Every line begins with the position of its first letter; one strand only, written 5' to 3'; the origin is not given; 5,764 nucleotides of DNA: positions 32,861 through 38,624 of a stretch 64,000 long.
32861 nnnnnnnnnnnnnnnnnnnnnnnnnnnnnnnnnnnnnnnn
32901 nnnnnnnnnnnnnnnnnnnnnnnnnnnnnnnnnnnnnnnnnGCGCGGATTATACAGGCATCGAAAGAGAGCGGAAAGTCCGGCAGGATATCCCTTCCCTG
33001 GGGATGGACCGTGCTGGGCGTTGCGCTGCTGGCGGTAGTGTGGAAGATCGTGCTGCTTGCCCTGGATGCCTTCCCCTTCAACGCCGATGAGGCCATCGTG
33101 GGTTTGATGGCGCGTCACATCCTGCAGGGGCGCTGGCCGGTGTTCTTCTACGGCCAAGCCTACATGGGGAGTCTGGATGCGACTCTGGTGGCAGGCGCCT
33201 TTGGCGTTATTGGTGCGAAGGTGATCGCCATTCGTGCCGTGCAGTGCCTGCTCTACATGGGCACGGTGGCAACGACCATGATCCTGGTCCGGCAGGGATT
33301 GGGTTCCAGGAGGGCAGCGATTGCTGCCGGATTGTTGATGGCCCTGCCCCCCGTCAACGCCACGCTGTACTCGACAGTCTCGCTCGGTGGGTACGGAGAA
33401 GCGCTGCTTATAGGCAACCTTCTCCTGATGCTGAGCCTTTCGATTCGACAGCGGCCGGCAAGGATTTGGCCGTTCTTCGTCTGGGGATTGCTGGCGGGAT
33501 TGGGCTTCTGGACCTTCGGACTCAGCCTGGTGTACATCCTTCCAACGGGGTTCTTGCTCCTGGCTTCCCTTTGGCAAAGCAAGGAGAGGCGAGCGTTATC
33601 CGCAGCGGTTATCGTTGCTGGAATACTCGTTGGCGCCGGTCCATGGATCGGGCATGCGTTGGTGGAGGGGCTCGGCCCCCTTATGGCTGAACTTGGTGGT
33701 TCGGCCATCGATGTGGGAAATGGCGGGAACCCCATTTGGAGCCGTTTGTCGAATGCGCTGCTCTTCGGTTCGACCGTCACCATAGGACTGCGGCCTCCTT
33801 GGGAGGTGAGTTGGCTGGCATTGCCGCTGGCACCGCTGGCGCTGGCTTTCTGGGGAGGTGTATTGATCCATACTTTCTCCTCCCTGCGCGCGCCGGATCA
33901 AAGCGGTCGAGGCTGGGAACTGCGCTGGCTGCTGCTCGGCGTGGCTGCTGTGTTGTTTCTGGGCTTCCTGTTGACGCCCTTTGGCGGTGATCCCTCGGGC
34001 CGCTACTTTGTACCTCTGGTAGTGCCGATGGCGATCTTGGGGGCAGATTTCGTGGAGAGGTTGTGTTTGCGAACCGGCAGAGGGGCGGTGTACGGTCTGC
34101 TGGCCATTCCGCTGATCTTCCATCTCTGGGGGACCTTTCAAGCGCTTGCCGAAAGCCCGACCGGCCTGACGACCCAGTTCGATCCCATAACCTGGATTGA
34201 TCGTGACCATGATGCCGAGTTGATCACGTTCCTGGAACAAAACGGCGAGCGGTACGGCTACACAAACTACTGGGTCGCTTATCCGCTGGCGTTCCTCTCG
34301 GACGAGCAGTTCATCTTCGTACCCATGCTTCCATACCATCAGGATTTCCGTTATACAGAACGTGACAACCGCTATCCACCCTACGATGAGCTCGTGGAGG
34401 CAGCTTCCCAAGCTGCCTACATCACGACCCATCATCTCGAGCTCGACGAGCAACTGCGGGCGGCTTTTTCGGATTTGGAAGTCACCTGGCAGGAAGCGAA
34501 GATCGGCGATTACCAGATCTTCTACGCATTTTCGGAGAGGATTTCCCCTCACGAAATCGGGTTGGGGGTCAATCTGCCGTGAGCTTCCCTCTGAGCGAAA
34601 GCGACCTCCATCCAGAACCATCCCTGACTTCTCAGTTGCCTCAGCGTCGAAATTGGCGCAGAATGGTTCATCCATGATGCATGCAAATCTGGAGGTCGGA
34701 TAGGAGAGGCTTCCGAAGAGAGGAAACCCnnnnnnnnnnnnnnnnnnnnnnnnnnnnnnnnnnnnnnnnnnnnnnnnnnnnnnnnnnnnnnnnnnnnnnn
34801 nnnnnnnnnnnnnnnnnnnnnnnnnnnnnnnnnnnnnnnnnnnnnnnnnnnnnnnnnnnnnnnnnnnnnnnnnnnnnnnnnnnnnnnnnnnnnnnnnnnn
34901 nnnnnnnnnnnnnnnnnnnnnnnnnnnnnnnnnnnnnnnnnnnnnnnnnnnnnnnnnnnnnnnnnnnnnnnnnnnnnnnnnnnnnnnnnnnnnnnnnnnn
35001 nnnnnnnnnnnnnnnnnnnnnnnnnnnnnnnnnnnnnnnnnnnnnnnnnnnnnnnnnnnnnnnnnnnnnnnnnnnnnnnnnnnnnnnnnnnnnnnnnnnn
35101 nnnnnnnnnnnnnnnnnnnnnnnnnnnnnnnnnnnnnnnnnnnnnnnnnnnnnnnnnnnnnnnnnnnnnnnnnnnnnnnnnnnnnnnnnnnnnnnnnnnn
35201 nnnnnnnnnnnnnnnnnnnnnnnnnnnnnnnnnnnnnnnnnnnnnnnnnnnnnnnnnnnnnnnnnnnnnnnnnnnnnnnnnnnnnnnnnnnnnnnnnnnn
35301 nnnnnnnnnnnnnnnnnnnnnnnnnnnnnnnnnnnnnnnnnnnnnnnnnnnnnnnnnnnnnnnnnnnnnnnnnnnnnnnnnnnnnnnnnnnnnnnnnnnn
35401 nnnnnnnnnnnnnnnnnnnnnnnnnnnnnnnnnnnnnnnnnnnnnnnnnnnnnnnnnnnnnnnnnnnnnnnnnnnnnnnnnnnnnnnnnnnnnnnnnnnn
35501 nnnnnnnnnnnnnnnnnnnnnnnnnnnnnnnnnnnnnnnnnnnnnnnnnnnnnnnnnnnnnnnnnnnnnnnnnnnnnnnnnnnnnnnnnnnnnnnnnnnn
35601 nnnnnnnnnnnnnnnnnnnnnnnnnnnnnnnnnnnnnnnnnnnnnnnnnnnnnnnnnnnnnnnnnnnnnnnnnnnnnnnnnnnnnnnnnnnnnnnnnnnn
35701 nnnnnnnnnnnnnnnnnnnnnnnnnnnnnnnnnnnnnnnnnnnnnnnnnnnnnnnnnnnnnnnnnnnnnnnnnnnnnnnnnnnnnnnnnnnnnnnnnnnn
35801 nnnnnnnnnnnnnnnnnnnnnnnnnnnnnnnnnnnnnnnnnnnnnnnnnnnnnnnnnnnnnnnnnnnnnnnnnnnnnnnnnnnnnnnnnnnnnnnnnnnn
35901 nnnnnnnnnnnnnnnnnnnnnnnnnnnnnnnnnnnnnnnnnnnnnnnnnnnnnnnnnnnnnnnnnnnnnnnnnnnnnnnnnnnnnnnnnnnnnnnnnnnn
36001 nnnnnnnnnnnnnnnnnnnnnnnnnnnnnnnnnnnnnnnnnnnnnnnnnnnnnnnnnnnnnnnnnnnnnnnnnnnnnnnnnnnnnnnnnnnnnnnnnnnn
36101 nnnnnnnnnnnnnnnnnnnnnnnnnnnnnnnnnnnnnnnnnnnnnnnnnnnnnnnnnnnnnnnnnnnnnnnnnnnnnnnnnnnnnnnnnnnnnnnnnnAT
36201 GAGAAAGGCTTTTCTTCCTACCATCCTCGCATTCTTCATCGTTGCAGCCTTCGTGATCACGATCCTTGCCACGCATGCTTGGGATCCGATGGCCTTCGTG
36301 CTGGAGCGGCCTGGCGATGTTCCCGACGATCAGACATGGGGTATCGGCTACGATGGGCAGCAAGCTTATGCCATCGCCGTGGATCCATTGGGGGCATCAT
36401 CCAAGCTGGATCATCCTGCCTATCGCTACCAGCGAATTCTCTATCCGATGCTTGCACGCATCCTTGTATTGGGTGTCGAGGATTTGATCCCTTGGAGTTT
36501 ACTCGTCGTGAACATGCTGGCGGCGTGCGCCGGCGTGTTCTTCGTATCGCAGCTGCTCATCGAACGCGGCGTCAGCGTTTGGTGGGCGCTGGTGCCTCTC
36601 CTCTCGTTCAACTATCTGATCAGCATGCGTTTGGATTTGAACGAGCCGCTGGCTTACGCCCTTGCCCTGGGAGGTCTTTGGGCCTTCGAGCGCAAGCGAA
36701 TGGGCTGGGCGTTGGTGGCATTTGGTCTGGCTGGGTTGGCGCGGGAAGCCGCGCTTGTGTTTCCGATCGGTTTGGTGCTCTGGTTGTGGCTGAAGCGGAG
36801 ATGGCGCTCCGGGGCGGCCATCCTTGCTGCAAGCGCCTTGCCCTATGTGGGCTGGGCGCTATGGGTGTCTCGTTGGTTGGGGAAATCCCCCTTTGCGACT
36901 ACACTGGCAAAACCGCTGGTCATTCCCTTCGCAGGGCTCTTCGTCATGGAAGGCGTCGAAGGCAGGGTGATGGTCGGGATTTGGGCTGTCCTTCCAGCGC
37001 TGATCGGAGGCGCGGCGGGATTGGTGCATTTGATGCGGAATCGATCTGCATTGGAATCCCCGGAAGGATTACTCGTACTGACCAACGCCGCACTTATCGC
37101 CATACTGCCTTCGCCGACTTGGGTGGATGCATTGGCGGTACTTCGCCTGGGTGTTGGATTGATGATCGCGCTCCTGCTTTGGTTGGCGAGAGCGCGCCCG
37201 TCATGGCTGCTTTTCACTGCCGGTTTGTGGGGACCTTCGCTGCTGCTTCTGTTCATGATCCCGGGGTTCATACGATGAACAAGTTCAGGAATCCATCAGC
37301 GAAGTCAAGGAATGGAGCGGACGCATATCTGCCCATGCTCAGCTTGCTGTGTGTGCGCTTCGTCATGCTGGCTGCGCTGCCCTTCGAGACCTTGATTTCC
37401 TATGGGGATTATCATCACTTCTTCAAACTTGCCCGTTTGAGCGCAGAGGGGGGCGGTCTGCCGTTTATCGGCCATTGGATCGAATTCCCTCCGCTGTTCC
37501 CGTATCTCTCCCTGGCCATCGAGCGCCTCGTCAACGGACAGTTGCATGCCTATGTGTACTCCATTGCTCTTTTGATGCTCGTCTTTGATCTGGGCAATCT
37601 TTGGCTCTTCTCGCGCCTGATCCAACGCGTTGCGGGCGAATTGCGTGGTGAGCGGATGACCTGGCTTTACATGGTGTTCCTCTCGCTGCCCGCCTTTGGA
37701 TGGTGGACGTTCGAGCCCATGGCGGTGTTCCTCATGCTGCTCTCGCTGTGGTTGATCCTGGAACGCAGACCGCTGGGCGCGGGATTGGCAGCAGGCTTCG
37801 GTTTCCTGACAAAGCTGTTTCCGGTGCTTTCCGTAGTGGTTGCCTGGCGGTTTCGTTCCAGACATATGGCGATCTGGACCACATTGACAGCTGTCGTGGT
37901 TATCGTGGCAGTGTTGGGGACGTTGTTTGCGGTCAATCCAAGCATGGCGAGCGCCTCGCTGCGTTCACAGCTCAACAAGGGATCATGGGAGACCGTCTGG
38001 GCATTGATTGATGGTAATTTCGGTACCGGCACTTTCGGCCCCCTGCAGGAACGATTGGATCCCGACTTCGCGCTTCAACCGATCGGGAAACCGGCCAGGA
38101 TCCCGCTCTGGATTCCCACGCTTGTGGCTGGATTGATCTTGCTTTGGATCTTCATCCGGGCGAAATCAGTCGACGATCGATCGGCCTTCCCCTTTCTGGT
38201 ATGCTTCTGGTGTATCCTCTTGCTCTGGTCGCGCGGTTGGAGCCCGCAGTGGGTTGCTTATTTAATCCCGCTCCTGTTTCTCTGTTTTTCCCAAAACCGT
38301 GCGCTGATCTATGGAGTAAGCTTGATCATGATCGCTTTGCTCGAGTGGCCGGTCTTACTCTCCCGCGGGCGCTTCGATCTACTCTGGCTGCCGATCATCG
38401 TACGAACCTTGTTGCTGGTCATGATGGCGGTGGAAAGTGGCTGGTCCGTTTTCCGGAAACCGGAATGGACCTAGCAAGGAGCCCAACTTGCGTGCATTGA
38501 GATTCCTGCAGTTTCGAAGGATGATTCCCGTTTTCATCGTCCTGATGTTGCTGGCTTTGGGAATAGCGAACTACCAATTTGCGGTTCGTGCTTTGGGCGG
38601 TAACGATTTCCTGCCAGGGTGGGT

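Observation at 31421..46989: Uninterrupted array of ten GT-C-like polytopic membrane proteins (~15.6 kb) with no cytoplasmic glycosylation genes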

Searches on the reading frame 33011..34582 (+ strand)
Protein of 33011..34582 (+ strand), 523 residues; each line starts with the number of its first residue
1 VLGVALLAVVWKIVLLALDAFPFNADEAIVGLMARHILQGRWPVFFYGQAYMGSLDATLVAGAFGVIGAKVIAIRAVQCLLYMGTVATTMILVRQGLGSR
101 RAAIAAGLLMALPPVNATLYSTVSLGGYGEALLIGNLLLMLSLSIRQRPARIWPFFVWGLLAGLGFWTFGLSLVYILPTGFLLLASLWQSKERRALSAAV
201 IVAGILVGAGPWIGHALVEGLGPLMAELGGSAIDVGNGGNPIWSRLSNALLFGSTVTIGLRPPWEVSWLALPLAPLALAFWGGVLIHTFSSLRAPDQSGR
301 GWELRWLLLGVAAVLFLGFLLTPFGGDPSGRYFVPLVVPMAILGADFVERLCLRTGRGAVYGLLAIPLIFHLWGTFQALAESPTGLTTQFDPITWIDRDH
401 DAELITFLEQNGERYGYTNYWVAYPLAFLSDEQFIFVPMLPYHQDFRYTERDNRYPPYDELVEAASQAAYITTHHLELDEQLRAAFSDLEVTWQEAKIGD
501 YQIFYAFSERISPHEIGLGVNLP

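Call 5: search_protein_families(library=pfam, proteins=[window:33011-34582:+], max_evalue=0.1)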
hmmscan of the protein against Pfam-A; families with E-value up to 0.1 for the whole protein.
window:33011-34582:+ (523 aa): 1 family
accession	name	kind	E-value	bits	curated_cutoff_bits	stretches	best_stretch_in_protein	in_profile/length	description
PF13231.12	PMT_2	-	0.00024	21.8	26.1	1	61-207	11-154/160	Dolichyl-phosphate-mannose-protein mannosyltransferase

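Call 6: search_protein_families(library=ncbifam, proteins=[window:33011-34582:+], max_evalue=0.1)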
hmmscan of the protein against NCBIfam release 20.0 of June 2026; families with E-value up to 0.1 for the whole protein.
window:33011-34582:+ (523 aa): 2 families
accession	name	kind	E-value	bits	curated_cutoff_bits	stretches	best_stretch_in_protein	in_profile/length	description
TIGR01704.1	MTA_SAH-Nsdase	equivalog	0.034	13.7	73.8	1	77-139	28-90/229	5'-methylthioadenosine/S-adenosylhomocysteine nucleosidase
NF047440.1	LA3751_2_3_fam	subfamily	0.084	11.7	200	0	148-378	266-382/460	LA_3751/LA_3752 family putative glycosyltransferase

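Call 83: search_solved_structures(query=A5, max_evalue=5)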
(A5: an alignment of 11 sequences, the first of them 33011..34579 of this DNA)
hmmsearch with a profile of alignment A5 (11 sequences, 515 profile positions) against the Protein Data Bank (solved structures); distinct sequences matched with E-value up to 5: 0.

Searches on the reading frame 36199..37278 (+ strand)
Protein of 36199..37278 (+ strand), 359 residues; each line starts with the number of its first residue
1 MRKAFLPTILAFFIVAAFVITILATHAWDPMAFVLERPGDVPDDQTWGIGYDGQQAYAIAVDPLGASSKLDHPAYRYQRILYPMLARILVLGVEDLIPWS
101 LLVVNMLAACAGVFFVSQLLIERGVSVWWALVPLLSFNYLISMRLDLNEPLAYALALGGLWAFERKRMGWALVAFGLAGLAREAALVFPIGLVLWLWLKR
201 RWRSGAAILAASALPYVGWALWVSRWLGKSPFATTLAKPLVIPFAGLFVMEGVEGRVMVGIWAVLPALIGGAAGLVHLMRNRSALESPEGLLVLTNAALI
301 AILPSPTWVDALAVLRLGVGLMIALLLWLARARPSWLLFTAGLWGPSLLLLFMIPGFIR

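Call 5: search_protein_families(library=pfam, proteins=[window:36199-37278:+], max_evalue=0.1)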
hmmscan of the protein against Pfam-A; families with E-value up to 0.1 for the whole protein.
window:36199-37278:+ (359 aa): 0 families

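Call 6: search_protein_families(library=ncbifam, proteins=[window:36199-37278:+], max_evalue=0.1)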
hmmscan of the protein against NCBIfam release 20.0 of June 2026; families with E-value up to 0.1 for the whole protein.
window:36199-37278:+ (359 aa): 1 family
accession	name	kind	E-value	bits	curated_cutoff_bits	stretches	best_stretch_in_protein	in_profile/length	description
NF046093.1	AZOBR_p60025_fam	subfamily_domain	2.6e-46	157.7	150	1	7-216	8-231/232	AZOBR_p60025 family cell surface glycopolymer formation protein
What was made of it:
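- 36199..37278 (+): G4: PimE/ALG-like GT-C, member of the AZOBR_p60025 family, 359 aa, invariant Y51 and D52 (GYDGQ), no soluble domain. Accessory gene. NCBIfam NF046093 at 157.7 bits against a cutoff of 150 (call 6).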

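Call 25: find_homologous_proteins(query=window:36199-37278:+, max_evalue=0.001)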
Query window:36199-37278:+ (359 aa): 137 proteins with E <= 0.001 among 8000 candidates; the best 120 are listed.
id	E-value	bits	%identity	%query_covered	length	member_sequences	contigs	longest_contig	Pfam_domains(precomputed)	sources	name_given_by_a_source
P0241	1.3e-226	770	100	100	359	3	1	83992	-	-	-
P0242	7.3e-202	689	88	100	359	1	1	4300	-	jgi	jgi:hypothetical protein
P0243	5.7e-193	659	84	100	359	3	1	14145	-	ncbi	-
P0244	5.9e-162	557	73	96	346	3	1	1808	-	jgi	jgi:hypothetical protein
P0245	2.8e-151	522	67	100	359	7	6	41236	-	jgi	-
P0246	6.1e-151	521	68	100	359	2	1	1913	-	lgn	-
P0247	1.4e-149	516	66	100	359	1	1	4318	-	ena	-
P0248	2.9e-145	502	65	93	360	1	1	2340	-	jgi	-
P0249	7.4e-142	491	63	99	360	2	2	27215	-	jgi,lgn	jgi:hypothetical protein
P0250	1.2e-140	487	63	100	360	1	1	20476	-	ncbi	-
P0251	1.1e-138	481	63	100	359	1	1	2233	-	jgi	jgi:hypothetical protein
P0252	1.7e-137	477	63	100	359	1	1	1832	-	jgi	jgi:hypothetical protein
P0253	3.7e-137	476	62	100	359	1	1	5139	-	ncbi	-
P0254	8.2e-137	474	62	99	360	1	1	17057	-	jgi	jgi:hypothetical protein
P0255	2.5e-136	473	61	100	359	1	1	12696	-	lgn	-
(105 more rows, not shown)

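Call 30: search_solved_structures(query=A2, max_evalue=10)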
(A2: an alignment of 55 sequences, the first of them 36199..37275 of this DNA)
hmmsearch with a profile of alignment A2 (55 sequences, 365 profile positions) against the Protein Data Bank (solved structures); distinct sequences matched with E-value up to 10: 0.

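Call 41: predict_structure(alignment_id=A2)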
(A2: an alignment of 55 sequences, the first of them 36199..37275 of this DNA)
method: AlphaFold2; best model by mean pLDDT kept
length: 359 residues; sequences in the alignment: 55
mean_pLDDT: 93.2   pTM: 0.92
mean pLDDT of the five models: 93.2, 93.0, 92.9, 92.3, 92.1
residues with pLDDT >= 90: 300; 70-90: 44; 50-70: 14; < 50: 1
segments of 3 or more residues with pLDDT < 50: none
pLDDT, mean of each block of 10 residues (from residue 1): 86 97 94 81 60 92 93 92 98 97 98 98 97 97 91 99 98 98 97 98 98 97 95 81 94 93 98 95 89 98 92 94 98 96 95 82
secondary structure, 60 per line:
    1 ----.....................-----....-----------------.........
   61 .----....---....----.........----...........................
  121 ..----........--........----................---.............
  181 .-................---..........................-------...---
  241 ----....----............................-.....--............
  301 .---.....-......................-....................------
elements in order: H5-25 H31-34 H52-61 H66-69 H73-76 H81-89 H94-122 H127-134 H137-144 H149-164 H168-181 H183-198 H202-227 H245-248 H253-280 H282-286 H289-301 H305-309 H311-332 H334-353
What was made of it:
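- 36199..37278 (+): AF2 pLDDT 93.2 (call 41).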

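Call 44: fold_search(model_id=the predicted structure, library=pdb)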
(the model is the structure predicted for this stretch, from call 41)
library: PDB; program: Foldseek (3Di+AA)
matches with E <= 10: 202; with E <= 0.001: 0
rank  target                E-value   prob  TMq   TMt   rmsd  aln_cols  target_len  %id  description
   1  9s6s_A                2.8e-03  1.00  0.45  0.33   8.9       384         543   14  Ternary cryo-EM structure of human ALG9 with Dol25-PP-GlcNAc2Man6, Dol25-P-Man and Fab (released 2026-03-18)
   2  9dm5                  4.1e-03  1.00  0.58  0.55   7.0       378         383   16  Product-Bound mannosyltransferase PimE (released 2025-06-25)
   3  9s6u_A                4.1e-03  1.00  0.43  0.32   9.0       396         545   15  Ternary cryo-EM structure of human ALG9 with Dol25-PP-GlcNAc2Man8, Dol25-P-Man and Fab (released 2026-03-18)
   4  5f15                  5.1e-03  1.00  0.48  0.35   7.7       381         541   16  Crystal Structure of ArnT from Cupriavidus metallidurans bound to Undecaprenyl phosphate (released 2016-02-17)
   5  7oci_F                7.0e-03  1.00  0.43  0.29  12.1       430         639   12  Cryo-EM structure of yeast Ost6p containing oligosaccharyltransferase complex (released 2022-02-16)
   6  9dm7_A                1.1e-02  1.00  0.47  0.46   8.7       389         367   16  mannosyltransferase PimE in complex with Fab_E6 (released 2025-06-25)
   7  5ezm                  1.3e-02  1.00  0.44  0.33   8.1       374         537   16  Crystal Structure of ArnT from Cupriavidus metallidurans in the apo state (released 2016-02-17)
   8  3rce_A                1.3e-02  1.00  0.46  0.28  10.9       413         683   15  Bacterial oligosaccharyltransferase PglB (released 2011-06-15)
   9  9s6t_A                2.0e-02  1.00  0.51  0.41   7.4       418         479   12  Ternary cryo-EM structure of chicken ALG12 with Dol25-PP-GlcNAc2Man7, Dol25-P-Man, and Fab (released 2026-03-18)
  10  9s6r_A                3.4e-02  1.00  0.49  0.47  10.1       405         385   12  Ternary cryo-EM structure of yeast ALG3 with Dol25-PP-GlcNAc2Man5, Dol25-P-Man, and Fab (released 2026-03-18)
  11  8agc_A                4.2e-02  0.99  0.43  0.26  13.1       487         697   12  Structure of yeast oligosaccharylransferase complex with lipid-linked oligosaccharide and non-acceptor peptide bound (released 2022-12-07)
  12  7w72_U                4.5e-02  1.00  0.50  0.44  11.4       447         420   11  Structure of a human glycosylphosphatidylinositol (GPI) transamidase (released 2022-02-16)
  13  7wld_U                4.5e-02  0.99  0.47  0.42  11.8       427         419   12  Cryo-EM structure of the human glycosylphosphatidylinositol transamidase complex at 2.53 Angstrom resolution (released 2022-04-27)
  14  6gxc_A                4.5e-02  0.99  0.46  0.27  10.0       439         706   13  Bacterial oligosaccharyltransferase PglB in complex with an inhibitory peptide and a reactive lipid-linked oligosaccha (released 2018-11-14)
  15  9ub7_B                4.8e-02  0.99  0.48  0.45   8.4       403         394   14  Structure of glycosylphosphatidylinositol transamidase,state 1 (released 2026-04-08)
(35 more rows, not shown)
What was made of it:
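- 36199..37278 (+): The top 21 Foldseek hits are all GT-C fold: ALG9, PimE (TMq 0.58), ArnT, STT3, PglB, ALG12, ALG3 and PIG-U (call 44).
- PIG-U, a non-catalytic GT-C-fold subunit, is among the structural matches of G4 (call 44).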

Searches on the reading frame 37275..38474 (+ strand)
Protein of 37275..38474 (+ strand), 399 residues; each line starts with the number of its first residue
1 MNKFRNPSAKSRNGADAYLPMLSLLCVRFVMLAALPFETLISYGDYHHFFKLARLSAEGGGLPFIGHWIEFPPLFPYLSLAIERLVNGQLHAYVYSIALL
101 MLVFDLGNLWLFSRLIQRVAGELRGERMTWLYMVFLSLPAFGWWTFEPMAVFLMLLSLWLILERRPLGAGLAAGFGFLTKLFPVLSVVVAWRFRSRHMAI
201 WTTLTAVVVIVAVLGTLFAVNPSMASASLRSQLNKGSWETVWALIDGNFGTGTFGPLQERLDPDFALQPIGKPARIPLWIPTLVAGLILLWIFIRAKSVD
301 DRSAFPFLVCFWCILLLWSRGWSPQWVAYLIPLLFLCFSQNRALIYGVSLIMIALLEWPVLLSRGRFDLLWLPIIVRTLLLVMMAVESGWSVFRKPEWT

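Call 5: search_protein_families(library=pfam, proteins=[window:37275-38474:+], max_evalue=0.1)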
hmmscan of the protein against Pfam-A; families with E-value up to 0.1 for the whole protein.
window:37275-38474:+ (399 aa): 1 family
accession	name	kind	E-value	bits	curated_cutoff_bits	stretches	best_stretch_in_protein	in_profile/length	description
PF09594.16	GT87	-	4.2e-05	23.8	25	1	93-308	19-225/237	Glycosyltransferase family 87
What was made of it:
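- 37275..38474 (+): G5: GT87-like GT-C, 399 aa, invariant D45 (YGDY). Accessory gene. GT87 at 23.8 bits against a cutoff of 25 (call 5).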

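Call 6: search_protein_families(library=ncbifam, proteins=[window:37275-38474:+], max_evalue=0.1)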
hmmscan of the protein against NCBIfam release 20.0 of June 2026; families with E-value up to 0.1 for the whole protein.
window:37275-38474:+ (399 aa): 0 families
